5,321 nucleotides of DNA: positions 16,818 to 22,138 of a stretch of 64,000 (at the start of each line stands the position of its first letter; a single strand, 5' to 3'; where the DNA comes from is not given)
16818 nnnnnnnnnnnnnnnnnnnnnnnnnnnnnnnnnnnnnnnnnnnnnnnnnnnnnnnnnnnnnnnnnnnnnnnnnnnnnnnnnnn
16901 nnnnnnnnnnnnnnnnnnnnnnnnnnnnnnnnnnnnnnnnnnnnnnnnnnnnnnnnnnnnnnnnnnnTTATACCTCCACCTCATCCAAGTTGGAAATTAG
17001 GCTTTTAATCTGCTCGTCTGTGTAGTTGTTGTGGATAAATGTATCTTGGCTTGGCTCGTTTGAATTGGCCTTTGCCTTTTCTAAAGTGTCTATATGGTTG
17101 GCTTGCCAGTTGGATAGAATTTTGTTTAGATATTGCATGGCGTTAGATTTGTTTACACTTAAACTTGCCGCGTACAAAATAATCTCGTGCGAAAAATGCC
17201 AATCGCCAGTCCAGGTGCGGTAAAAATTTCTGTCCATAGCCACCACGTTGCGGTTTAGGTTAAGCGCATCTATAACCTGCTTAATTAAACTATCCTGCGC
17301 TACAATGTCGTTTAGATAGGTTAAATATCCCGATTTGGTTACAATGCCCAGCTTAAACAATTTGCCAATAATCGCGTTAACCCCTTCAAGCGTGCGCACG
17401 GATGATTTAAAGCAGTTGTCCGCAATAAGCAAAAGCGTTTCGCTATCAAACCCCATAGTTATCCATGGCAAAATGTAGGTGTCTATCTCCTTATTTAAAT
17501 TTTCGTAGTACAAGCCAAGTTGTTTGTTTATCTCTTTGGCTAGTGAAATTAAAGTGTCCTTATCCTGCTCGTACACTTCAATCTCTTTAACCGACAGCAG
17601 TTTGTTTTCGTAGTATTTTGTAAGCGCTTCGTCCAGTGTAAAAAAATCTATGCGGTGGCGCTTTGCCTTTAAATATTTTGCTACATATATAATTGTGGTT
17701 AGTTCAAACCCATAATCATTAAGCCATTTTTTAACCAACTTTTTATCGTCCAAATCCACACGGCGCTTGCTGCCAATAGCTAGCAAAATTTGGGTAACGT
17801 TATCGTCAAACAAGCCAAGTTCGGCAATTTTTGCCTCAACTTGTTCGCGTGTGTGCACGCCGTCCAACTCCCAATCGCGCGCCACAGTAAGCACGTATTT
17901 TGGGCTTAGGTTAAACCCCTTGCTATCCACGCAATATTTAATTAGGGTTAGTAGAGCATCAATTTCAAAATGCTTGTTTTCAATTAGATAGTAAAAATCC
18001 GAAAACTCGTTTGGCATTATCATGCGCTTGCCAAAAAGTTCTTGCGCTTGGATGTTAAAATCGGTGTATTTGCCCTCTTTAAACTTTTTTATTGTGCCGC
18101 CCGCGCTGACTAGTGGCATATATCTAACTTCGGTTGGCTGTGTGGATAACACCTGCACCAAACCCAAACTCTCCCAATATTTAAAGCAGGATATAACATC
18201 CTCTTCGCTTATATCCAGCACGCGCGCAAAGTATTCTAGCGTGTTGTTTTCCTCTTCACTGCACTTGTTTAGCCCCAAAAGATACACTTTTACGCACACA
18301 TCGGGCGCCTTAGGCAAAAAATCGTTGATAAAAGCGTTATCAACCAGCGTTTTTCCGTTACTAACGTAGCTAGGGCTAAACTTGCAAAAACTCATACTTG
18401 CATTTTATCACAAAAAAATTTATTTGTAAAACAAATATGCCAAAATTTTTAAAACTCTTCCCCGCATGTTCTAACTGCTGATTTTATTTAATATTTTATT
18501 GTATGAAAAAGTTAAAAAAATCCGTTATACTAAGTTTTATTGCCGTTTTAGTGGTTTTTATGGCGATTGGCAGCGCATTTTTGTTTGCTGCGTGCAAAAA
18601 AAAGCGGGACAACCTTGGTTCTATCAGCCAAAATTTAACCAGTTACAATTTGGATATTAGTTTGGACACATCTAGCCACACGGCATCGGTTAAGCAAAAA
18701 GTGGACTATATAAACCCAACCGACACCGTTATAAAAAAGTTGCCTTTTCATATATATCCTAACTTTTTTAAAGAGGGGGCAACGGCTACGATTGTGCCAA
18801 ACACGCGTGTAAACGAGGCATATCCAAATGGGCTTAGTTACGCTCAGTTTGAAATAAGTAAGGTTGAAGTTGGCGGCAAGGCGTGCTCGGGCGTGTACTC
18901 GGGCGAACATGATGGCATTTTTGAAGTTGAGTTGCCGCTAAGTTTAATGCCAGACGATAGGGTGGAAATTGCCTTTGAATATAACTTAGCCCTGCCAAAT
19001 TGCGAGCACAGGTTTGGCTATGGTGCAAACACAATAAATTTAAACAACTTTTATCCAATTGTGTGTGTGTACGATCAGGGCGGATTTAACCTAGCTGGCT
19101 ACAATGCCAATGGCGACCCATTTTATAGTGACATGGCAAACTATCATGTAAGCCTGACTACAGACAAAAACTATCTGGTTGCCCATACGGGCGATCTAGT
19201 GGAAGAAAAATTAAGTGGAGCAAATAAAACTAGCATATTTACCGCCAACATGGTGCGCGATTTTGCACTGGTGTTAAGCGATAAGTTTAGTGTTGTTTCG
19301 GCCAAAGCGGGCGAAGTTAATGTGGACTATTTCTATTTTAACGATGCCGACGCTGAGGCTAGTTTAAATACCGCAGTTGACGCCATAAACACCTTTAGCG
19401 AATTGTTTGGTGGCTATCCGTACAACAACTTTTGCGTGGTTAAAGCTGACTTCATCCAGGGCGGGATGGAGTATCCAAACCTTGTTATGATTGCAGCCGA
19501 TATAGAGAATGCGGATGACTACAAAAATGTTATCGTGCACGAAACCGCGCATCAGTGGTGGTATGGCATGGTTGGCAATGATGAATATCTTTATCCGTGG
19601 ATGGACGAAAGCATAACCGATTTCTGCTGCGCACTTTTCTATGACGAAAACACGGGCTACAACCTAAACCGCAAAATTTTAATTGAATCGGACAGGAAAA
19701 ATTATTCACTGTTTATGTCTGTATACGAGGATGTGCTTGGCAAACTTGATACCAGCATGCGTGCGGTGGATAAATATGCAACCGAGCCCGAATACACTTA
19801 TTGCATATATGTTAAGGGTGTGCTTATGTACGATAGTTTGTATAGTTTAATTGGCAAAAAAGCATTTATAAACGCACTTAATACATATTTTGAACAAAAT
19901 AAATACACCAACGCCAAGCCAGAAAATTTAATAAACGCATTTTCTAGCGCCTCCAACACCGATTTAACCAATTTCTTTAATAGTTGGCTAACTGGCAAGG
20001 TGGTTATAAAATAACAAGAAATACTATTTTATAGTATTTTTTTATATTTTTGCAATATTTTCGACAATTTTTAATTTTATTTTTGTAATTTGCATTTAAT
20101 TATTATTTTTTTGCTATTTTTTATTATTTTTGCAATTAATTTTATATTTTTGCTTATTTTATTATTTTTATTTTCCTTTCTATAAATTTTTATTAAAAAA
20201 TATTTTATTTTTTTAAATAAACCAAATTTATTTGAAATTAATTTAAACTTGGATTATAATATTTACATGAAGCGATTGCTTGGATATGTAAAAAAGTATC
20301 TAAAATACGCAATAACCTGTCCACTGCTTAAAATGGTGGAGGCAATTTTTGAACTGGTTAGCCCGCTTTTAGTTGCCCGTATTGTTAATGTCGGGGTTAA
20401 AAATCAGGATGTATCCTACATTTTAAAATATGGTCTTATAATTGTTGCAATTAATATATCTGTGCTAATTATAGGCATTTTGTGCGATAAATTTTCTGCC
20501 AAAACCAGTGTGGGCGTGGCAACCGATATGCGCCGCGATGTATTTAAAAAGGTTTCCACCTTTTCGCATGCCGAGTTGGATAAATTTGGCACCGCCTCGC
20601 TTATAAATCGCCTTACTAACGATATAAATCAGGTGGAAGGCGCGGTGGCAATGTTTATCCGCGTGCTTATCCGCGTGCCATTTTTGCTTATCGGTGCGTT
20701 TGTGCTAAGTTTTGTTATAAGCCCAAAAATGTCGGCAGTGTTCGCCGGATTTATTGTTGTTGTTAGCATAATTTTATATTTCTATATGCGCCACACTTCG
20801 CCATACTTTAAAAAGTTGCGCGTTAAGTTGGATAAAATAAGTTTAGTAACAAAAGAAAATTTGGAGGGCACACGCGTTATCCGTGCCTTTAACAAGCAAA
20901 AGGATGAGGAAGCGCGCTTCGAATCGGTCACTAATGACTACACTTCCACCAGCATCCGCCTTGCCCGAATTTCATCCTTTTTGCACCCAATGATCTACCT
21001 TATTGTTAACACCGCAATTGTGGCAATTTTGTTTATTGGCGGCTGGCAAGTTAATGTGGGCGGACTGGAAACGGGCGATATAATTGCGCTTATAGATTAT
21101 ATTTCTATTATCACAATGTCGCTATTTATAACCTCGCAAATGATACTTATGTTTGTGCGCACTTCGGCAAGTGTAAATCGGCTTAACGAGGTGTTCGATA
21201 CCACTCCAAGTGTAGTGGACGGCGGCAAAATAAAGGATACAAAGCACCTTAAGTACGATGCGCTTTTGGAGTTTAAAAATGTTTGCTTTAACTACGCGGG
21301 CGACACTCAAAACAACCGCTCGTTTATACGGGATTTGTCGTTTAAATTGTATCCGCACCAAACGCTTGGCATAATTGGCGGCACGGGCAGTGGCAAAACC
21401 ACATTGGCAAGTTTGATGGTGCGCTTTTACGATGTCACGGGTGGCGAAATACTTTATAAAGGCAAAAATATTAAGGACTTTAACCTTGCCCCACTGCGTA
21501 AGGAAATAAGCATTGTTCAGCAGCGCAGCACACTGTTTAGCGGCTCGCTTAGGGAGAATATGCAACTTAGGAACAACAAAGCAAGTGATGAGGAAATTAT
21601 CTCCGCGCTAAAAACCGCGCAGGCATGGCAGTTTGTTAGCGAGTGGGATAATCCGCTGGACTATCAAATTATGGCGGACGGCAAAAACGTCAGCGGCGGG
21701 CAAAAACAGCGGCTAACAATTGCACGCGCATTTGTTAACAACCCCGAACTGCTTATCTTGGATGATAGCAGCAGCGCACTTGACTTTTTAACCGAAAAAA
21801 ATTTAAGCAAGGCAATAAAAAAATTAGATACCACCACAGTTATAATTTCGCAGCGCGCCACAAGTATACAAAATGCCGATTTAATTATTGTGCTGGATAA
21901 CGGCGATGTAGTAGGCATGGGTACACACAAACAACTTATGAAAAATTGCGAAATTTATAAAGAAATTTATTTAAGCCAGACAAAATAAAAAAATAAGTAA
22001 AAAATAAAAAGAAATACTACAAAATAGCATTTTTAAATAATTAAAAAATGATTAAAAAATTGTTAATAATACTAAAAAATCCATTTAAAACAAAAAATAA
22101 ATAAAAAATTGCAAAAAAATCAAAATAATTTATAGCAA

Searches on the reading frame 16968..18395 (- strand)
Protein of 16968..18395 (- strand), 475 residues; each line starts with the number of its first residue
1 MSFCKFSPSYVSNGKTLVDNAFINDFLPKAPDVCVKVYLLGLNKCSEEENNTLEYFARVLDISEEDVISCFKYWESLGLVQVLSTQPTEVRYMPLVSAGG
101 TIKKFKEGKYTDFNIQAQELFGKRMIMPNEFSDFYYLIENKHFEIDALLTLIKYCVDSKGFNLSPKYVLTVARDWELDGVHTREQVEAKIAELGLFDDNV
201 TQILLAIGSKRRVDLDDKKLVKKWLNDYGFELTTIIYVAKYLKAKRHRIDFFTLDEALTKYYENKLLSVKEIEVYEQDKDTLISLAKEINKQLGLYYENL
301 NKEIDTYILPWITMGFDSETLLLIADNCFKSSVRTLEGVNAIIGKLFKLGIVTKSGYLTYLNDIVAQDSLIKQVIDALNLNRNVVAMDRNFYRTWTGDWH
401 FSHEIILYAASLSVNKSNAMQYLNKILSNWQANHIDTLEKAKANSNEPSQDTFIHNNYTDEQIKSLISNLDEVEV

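Call 54: search_protein_families(library=pfam, proteins=[window:16968-18395:-])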
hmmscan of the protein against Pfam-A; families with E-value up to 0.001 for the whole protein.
window:16968-18395:- (475 aa): 1 family
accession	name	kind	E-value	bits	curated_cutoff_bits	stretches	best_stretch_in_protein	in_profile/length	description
PF07261.16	DnaB_2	-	6.4e-31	106.3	22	2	123-189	9-73/74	Replication initiation and membrane attachment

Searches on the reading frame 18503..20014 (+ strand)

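Call 54: search_protein_families(library=pfam, proteins=[window:18503-20014:+])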
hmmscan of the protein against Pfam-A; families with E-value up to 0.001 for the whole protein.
window:18503-20014:+ (503 aa): 1 family
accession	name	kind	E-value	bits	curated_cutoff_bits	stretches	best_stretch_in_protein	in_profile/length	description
PF01433.26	Peptidase_M1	-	8.6e-26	91.3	27.7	1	287-495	2-218/218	Peptidase family M1 domain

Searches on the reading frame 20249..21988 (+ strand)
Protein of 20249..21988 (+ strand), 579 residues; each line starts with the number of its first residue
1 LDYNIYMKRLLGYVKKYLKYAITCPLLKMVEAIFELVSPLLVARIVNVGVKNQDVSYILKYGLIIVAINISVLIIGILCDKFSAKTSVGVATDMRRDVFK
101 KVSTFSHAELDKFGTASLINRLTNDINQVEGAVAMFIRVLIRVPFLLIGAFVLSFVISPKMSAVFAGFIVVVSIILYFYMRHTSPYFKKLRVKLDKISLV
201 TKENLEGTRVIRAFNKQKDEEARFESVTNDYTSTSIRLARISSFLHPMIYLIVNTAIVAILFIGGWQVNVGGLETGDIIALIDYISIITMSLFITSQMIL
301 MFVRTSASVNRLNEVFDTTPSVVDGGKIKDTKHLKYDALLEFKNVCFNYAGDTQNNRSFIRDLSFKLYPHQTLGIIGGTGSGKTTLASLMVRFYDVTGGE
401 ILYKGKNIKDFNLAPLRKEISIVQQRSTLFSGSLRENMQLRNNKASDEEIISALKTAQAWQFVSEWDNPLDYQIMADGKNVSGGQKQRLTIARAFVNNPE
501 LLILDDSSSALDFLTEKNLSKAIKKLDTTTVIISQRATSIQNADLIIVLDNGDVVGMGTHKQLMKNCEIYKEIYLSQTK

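Call 54: search_protein_families(library=pfam, proteins=[window:20249-21988:+])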
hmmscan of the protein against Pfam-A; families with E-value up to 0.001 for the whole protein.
window:20249-21988:+ (579 aa): 2 families
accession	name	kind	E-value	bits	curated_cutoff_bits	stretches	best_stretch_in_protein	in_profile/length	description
PF00664.28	ABC_membrane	-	1.8e-46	159.5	28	1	24-292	4-274/274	ABC transporter transmembrane region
PF00005.33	ABC_tran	-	1.7e-29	103.6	25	1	361-507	2-135/137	ABC transporter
